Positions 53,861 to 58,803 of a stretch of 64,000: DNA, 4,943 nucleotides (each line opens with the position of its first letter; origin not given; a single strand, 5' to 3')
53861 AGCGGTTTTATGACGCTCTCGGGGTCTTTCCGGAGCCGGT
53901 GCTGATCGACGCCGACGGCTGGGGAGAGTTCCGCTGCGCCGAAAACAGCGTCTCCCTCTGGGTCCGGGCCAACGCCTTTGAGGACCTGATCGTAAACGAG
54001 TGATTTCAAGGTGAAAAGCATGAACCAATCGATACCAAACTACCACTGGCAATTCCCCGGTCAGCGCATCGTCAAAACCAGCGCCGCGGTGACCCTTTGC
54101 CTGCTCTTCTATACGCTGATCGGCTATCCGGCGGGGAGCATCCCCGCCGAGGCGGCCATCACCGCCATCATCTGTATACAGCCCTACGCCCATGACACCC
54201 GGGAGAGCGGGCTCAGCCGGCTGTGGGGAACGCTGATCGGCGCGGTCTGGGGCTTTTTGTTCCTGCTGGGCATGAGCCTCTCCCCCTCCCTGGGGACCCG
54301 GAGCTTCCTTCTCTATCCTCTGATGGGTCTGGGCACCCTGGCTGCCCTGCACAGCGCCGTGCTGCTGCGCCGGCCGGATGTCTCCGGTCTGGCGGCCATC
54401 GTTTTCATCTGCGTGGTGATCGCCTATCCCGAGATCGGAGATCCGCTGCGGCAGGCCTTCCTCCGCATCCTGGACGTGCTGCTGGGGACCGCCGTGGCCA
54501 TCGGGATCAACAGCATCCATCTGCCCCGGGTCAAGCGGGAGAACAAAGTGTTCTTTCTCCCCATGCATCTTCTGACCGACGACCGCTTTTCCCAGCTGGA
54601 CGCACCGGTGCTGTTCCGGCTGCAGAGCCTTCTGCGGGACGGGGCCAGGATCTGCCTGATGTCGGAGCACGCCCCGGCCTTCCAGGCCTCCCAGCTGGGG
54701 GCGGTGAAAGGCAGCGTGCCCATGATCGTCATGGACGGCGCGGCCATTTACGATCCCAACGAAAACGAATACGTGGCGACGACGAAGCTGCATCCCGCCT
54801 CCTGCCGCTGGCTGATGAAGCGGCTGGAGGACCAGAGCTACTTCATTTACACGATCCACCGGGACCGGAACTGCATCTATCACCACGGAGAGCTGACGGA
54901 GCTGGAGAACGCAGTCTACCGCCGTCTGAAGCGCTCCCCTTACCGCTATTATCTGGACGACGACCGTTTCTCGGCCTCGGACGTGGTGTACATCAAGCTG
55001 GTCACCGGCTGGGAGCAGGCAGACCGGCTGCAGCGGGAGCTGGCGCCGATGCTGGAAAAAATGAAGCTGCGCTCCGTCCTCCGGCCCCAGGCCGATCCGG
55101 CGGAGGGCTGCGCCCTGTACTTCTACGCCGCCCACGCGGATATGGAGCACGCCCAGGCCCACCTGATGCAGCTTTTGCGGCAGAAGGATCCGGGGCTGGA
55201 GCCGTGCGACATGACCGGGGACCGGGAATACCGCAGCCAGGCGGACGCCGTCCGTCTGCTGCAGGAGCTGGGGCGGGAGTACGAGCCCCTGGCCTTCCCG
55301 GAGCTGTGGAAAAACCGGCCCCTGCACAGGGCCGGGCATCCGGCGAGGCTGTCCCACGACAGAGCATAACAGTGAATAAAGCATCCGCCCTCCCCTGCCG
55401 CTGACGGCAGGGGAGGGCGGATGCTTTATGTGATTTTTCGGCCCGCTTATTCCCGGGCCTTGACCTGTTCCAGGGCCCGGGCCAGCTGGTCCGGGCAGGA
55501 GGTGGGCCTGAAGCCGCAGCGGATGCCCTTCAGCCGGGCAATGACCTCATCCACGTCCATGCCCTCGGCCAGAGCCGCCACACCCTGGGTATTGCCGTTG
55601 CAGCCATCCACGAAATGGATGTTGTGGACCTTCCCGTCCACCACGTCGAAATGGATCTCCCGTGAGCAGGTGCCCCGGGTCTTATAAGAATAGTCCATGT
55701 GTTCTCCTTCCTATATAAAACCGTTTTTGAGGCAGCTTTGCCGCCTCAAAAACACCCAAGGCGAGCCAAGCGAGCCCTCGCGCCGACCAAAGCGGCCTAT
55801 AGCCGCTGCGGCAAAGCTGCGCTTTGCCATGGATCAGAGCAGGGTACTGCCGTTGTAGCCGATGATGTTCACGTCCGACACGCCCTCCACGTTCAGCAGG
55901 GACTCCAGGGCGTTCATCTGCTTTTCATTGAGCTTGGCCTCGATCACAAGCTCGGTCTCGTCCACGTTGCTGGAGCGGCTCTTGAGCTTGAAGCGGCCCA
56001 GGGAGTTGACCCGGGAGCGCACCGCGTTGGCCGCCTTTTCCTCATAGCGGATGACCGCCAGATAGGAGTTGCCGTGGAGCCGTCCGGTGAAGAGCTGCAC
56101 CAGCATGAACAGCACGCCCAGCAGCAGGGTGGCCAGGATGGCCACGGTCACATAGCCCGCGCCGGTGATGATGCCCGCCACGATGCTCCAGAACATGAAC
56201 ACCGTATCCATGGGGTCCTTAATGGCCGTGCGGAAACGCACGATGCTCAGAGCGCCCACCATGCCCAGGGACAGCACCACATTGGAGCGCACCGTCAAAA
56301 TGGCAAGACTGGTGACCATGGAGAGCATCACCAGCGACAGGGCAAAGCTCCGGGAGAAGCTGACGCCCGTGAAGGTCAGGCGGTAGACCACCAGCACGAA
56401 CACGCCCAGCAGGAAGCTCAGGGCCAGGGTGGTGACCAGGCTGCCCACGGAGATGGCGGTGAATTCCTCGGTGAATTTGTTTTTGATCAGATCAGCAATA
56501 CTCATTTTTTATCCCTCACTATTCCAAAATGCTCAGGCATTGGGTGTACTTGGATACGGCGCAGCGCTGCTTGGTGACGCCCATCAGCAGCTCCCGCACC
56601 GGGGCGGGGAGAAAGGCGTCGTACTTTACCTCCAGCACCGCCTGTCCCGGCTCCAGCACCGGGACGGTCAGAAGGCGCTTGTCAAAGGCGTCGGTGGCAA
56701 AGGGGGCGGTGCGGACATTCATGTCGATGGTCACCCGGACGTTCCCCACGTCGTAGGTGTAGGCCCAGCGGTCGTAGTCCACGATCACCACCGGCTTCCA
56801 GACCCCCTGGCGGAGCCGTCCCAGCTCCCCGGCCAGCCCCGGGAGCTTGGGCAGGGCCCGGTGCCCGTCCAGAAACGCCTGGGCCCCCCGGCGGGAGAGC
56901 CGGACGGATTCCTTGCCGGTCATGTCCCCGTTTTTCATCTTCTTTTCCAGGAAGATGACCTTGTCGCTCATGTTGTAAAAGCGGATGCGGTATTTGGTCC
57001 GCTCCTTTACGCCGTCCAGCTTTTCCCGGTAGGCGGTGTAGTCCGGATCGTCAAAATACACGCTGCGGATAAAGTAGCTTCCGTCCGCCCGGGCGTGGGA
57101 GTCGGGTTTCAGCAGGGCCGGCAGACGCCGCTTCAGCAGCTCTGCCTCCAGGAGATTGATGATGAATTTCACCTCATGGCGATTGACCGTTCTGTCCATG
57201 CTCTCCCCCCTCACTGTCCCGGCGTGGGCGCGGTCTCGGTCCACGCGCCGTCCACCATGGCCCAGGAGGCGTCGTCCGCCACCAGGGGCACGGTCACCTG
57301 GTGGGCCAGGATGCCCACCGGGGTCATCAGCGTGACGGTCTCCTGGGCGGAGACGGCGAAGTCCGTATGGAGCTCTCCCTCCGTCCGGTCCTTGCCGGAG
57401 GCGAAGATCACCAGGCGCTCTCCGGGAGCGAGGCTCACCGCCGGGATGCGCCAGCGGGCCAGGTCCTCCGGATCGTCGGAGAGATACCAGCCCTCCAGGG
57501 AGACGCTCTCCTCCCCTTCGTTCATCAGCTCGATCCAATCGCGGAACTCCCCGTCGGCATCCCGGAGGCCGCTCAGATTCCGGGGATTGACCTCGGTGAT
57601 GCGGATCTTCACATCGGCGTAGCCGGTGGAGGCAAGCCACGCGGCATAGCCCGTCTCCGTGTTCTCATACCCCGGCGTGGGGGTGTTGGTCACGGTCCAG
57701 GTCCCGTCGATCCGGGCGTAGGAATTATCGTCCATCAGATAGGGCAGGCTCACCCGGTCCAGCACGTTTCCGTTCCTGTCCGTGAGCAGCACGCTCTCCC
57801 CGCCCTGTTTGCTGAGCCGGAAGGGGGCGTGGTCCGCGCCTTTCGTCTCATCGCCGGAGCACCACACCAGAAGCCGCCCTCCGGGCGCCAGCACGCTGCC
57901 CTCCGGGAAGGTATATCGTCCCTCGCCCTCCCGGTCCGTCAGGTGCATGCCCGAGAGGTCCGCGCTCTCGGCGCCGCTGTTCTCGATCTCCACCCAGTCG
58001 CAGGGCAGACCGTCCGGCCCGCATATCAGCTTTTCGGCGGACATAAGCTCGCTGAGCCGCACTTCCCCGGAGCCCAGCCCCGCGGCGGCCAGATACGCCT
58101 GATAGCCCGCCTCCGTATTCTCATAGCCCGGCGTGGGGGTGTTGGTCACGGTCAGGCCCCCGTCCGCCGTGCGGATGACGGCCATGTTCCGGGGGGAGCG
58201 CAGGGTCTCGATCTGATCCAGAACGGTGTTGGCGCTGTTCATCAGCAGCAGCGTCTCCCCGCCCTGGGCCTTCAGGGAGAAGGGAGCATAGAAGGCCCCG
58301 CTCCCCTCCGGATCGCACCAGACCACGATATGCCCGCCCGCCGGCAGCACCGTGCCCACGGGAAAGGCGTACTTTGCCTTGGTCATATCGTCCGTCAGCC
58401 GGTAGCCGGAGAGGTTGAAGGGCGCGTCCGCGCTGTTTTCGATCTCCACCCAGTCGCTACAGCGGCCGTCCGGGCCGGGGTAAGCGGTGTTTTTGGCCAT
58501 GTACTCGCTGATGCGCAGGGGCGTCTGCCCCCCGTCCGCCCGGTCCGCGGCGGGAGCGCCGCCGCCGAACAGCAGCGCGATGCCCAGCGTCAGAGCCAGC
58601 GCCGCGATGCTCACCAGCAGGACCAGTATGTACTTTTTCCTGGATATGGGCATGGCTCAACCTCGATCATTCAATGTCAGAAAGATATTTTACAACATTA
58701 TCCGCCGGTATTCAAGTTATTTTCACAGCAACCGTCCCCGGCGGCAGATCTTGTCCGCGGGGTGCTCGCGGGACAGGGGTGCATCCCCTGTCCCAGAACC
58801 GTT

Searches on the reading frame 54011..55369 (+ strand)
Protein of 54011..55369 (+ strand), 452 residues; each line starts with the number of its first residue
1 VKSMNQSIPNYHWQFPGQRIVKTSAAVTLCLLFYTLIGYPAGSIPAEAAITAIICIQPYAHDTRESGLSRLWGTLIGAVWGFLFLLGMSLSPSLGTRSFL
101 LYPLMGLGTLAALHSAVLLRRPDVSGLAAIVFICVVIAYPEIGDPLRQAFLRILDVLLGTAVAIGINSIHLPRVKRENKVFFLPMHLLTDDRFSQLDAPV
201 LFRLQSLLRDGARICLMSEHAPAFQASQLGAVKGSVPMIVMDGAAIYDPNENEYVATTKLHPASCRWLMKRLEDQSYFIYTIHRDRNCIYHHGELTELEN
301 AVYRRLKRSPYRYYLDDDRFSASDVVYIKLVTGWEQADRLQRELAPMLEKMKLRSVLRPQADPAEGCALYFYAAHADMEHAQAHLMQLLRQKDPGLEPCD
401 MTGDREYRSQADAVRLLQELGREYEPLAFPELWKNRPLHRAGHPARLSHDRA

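Call 83: search_protein_families(library=pfam, proteins=[window:54011-55369:+])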
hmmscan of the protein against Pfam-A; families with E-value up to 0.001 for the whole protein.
window:54011-55369:+ (452 aa): 3 families
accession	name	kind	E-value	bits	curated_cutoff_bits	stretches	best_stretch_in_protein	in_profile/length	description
PF13515.12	FUSC_2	-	3.9e-10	40.4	25.6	1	45-164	14-124/126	Fusaric acid resistance protein-like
PF06081.17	ArAE_1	-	5.8e-10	39.9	22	1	17-168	4-139/141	Aromatic acid exporter family member 1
PF04632.18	FUSC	-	0.00084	18.5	30.9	1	45-173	27-152/660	Fusaric acid resistance protein family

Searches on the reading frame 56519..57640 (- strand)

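Call 83: search_protein_families(library=pfam, proteins=[window:56519-57640:-])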
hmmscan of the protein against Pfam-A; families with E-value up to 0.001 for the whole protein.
window:56519-57640:- (373 aa): 1 family
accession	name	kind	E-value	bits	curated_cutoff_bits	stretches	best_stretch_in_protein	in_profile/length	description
PF09359.15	VTC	-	1.4e-36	126.7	23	1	153-372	1-234/235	VTC domain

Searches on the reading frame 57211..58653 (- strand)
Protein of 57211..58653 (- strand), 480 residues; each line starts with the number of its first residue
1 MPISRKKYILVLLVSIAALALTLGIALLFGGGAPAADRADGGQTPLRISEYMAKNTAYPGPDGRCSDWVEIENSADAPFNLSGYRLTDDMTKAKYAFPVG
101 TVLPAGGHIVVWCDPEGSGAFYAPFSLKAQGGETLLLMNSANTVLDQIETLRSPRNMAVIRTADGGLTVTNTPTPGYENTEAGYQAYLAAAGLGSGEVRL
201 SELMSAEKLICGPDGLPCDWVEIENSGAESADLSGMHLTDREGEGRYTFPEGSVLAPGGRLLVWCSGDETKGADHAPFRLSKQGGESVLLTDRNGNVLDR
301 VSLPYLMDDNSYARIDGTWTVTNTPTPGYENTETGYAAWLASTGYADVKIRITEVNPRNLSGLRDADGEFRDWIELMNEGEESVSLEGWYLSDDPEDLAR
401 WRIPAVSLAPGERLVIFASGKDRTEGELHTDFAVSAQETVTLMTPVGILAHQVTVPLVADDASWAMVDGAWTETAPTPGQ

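Call 77: search_protein_families(library=pfam, proteins=[window:57211-58653:-])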
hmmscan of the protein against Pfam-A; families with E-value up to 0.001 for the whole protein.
window:57211-58653:- (480 aa): 1 family
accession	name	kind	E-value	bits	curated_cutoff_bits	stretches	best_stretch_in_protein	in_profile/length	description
PF00932.25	LTD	-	3.4e-49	166.2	34.3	3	45-149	7-106/109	Lamin Tail Domain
